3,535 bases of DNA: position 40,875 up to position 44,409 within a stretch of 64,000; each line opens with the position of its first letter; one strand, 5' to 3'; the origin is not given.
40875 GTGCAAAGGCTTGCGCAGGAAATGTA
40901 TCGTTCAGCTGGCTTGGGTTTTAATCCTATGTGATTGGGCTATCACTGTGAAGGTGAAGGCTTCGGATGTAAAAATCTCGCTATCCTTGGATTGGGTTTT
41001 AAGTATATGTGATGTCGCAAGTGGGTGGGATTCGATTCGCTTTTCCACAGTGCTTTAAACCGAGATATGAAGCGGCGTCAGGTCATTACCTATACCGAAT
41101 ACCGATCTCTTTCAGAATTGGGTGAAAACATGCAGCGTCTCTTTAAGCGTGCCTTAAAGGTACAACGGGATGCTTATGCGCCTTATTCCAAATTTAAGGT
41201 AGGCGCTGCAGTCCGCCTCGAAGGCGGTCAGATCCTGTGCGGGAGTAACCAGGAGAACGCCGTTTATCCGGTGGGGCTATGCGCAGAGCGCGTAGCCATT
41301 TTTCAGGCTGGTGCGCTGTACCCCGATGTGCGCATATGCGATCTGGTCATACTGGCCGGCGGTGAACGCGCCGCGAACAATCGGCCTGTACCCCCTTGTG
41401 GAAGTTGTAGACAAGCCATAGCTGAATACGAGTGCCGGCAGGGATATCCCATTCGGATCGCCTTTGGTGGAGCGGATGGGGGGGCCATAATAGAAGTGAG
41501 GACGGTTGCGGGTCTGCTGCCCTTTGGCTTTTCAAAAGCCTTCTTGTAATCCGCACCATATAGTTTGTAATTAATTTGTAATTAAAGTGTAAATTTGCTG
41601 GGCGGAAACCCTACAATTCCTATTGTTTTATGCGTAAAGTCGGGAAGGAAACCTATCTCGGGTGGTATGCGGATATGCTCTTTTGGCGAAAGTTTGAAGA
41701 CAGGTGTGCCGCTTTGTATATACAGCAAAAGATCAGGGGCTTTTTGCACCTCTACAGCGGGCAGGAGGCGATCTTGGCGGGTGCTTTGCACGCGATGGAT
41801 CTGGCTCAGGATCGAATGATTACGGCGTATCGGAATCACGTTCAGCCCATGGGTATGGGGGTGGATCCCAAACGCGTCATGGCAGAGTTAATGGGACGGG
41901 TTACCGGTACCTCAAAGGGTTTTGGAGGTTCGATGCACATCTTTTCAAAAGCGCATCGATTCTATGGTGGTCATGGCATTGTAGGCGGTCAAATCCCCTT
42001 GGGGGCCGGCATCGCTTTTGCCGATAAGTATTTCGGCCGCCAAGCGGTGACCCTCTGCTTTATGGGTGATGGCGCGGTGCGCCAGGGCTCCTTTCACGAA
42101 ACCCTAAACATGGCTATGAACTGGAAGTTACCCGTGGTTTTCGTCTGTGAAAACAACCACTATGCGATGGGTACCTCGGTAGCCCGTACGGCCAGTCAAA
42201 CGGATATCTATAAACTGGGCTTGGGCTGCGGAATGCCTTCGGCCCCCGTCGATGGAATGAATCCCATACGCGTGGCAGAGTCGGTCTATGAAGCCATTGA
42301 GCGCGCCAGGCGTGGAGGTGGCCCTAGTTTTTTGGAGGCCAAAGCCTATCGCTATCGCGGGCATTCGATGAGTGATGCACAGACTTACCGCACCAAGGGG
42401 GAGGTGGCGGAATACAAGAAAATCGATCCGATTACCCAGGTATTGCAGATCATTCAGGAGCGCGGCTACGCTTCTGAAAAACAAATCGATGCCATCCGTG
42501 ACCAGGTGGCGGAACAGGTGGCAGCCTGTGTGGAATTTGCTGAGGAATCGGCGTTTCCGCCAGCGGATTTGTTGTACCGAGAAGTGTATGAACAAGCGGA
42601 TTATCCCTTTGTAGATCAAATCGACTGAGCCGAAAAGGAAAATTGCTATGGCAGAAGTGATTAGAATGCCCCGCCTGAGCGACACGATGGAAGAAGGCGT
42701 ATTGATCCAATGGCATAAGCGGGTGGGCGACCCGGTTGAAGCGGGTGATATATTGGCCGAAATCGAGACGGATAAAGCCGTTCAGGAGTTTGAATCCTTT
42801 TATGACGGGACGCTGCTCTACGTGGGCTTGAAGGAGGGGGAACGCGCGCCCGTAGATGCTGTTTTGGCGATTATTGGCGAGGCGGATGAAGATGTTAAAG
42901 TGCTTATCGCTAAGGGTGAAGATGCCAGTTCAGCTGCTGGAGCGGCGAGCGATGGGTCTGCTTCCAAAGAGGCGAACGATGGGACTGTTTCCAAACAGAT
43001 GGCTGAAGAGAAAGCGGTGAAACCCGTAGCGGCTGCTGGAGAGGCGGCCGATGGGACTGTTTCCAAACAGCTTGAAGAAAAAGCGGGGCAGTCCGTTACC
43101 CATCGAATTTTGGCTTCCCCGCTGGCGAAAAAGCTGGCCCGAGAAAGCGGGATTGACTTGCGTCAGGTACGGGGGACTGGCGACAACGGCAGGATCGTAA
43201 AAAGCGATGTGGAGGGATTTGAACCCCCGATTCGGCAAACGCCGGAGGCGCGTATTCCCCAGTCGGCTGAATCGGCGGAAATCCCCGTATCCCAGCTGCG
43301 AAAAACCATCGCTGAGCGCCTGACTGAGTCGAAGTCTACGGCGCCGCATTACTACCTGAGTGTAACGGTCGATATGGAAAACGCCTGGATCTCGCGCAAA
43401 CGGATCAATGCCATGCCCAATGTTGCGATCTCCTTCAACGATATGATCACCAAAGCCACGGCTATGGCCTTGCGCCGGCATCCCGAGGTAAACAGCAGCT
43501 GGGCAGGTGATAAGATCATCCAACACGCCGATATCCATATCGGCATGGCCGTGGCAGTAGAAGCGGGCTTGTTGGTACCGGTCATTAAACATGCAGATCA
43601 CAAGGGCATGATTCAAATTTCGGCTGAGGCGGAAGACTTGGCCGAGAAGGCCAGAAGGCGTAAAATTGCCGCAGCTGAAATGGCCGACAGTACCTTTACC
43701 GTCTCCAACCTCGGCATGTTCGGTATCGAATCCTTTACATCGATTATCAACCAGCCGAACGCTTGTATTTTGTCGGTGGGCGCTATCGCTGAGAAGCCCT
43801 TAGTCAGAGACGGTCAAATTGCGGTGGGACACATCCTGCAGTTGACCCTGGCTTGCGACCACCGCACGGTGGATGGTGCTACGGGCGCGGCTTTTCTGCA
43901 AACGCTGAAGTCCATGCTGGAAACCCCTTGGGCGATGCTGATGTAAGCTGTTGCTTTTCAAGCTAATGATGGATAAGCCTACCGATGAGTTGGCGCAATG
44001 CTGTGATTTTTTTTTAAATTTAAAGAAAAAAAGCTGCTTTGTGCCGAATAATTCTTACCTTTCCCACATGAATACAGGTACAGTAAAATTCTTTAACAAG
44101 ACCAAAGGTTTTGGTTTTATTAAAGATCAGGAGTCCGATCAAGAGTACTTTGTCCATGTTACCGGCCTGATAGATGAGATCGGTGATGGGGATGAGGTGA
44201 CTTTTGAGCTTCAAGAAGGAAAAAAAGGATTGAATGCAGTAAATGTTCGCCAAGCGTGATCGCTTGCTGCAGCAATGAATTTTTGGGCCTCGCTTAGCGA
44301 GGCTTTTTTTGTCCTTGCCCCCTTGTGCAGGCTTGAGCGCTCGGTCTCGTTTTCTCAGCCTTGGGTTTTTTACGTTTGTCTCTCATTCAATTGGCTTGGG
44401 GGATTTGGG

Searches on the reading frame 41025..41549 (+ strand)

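Call 76: search_protein_families(library=pfam, proteins=[window:41025-41549:+])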
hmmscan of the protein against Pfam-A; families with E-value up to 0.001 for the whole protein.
window:41025-41549:+ (174 aa): 2 families
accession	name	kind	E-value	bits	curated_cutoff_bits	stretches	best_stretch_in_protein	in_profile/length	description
PF00383.29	dCMP_cyt_deam_1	-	2.3e-16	59.9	25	1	35-137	3-95/102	Cytidine and deoxycytidylate deaminase zinc-binding region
PF08211.18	dCMP_cyt_deam_2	-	1.2e-08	35.7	25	1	22-101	29-106/130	Cytidine and deoxycytidylate deaminase zinc-binding region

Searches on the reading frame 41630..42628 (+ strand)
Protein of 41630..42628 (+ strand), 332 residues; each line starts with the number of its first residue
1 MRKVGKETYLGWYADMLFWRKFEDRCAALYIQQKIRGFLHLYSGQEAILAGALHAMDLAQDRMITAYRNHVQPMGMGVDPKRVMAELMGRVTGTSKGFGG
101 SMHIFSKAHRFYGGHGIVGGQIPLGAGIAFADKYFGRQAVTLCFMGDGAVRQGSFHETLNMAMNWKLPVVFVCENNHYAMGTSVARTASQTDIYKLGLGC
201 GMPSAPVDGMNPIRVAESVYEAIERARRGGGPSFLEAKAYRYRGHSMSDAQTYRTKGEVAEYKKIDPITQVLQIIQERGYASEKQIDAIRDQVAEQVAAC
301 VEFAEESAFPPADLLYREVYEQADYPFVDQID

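Call 76: search_protein_families(library=pfam, proteins=[window:41630-42628:+])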
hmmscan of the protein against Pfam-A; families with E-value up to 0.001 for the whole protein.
window:41630-42628:+ (332 aa): 3 families
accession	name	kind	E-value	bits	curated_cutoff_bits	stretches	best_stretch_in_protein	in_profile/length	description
PF00676.26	E1_dh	-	1.2e-88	297.4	22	1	16-310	3-297/300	Dehydrogenase E1 component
PF02775.26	TPP_enzyme_C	-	1.9e-08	34.7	21.9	1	106-236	16-150/151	Thiamine pyrophosphate enzyme, C-terminal TPP binding domain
PF13292.11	DXP_synthase_N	-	0.00018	21.3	21.2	1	118-184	113-179/274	1-deoxy-D-xylulose-5-phosphate synthase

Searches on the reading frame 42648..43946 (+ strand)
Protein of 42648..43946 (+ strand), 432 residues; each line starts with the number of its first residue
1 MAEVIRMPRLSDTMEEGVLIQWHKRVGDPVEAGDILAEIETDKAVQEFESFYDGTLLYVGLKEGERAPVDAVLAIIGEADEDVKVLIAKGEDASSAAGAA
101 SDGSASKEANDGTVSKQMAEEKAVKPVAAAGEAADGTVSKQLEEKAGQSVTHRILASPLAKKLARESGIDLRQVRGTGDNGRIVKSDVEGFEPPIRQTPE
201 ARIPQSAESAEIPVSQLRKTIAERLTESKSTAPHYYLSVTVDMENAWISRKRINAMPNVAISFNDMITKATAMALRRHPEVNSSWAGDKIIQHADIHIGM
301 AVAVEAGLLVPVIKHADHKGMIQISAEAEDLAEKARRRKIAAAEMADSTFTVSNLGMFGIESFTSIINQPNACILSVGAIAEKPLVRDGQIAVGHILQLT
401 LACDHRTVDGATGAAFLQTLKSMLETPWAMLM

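Call 31: search_protein_families(library=pfam, proteins=[window:42648-43946:+])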
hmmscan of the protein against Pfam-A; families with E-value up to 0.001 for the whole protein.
window:42648-43946:+ (432 aa): 3 families
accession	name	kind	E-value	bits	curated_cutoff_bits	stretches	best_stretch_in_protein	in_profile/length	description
PF00198.28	2-oxoacid_dh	-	2.4e-84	282.9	23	1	208-432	3-232/232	2-oxoacid dehydrogenases acyltransferase (catalytic domain)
PF02817.22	E3_binding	-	5.8e-17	62.1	23.7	1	154-189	1-36/36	e3 binding domain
PF00364.28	Biotin_lipoyl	-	6.4e-16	58.4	22.1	1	4-76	2-73/73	Biotin-requiring enzyme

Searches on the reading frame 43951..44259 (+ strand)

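Call 31: search_protein_families(library=pfam, proteins=[window:43951-44259:+])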
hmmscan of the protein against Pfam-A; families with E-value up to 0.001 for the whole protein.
window:43951-44259:+ (102 aa): 1 family
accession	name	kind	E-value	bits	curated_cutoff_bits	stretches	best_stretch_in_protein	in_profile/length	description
PF00313.28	CSD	-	1.5e-16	60.5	27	1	42-101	2-65/66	'Cold-shock' DNA-binding domain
